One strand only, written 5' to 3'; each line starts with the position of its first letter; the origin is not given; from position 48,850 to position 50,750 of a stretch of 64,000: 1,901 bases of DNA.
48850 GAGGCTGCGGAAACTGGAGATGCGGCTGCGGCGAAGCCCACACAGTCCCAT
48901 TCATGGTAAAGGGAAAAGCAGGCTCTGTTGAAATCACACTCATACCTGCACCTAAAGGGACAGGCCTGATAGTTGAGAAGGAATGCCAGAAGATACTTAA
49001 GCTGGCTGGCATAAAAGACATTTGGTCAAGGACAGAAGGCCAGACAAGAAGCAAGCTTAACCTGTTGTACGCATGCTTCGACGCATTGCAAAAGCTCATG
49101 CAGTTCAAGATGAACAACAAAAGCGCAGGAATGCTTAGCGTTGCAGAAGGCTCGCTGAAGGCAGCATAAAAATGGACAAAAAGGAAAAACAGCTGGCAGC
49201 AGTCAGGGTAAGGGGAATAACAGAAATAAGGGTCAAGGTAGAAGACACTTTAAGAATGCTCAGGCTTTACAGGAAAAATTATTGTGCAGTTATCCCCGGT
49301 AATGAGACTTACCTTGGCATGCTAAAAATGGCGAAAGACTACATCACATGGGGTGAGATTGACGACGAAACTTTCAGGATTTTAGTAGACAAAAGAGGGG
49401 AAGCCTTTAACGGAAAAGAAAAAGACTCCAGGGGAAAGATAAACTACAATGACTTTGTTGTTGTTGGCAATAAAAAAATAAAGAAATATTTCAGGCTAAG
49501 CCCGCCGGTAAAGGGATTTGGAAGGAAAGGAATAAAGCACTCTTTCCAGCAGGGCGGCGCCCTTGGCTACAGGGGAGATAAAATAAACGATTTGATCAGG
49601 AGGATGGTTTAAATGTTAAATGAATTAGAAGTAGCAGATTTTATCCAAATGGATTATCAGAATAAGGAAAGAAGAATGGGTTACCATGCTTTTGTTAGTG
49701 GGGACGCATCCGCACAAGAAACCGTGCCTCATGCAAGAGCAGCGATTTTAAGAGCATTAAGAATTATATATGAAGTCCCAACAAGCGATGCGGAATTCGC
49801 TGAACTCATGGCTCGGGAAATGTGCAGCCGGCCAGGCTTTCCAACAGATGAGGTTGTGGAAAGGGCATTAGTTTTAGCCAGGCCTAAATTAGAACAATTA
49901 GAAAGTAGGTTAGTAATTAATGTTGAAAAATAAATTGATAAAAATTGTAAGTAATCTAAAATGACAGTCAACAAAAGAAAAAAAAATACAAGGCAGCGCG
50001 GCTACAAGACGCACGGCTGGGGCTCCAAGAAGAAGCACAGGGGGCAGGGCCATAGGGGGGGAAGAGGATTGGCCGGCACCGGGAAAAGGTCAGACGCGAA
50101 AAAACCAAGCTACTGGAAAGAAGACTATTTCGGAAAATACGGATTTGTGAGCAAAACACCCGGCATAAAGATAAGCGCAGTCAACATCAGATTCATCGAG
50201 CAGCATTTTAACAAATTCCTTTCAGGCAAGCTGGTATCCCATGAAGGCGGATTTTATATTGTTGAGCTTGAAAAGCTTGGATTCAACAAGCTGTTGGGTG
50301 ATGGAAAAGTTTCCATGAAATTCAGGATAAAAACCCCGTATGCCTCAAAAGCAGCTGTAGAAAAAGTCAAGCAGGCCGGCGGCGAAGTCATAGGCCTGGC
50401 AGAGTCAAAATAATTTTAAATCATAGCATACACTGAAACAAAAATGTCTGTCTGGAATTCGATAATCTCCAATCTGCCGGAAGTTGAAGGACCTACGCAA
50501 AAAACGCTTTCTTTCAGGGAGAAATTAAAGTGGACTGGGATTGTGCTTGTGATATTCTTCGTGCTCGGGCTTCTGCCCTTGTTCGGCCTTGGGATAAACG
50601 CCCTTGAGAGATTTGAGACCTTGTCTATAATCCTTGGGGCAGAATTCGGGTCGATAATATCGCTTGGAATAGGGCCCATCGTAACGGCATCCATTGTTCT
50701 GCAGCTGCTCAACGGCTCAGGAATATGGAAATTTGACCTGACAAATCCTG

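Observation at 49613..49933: Non-ribosomal 106-aa ORF with TTA-biased codon usage inserted between L30 and L15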

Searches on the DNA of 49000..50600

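Call 47: search_rna_families(source=window, start=49000, end=50600, threshold=evalue, max_evalue=1)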
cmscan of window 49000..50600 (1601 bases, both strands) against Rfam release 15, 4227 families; matches with E-value up to 1: 0.
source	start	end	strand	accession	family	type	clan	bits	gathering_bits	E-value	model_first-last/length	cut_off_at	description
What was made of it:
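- On Structured RNA element (r-protein leader or other Rfam family): No match at E<=1 in 49000-50600 on either strand (call 47).
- Tried and rejected: Rfam scan of the region: no match (call 47).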

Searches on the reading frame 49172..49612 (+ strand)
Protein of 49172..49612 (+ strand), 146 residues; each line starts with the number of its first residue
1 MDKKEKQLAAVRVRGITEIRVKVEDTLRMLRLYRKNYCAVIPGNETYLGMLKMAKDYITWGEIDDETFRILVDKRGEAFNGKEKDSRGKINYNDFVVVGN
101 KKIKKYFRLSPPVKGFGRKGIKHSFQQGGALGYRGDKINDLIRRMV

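Call 4: search_protein_families(library=pfam, proteins=[window:49172-49612:+], max_evalue=1)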
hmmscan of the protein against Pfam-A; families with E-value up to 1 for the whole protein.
window:49172-49612:+ (146 aa): 2 families
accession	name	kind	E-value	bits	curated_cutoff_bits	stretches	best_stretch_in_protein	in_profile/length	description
PF00327.25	Ribosomal_L30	-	1.7e-09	37.8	23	1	10-58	3-51/51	Ribosomal protein L30p/L7e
PF07223.17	DUF1421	-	0.13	12.6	22.8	1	131-146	11-26/45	UBA-like domain (DUF1421)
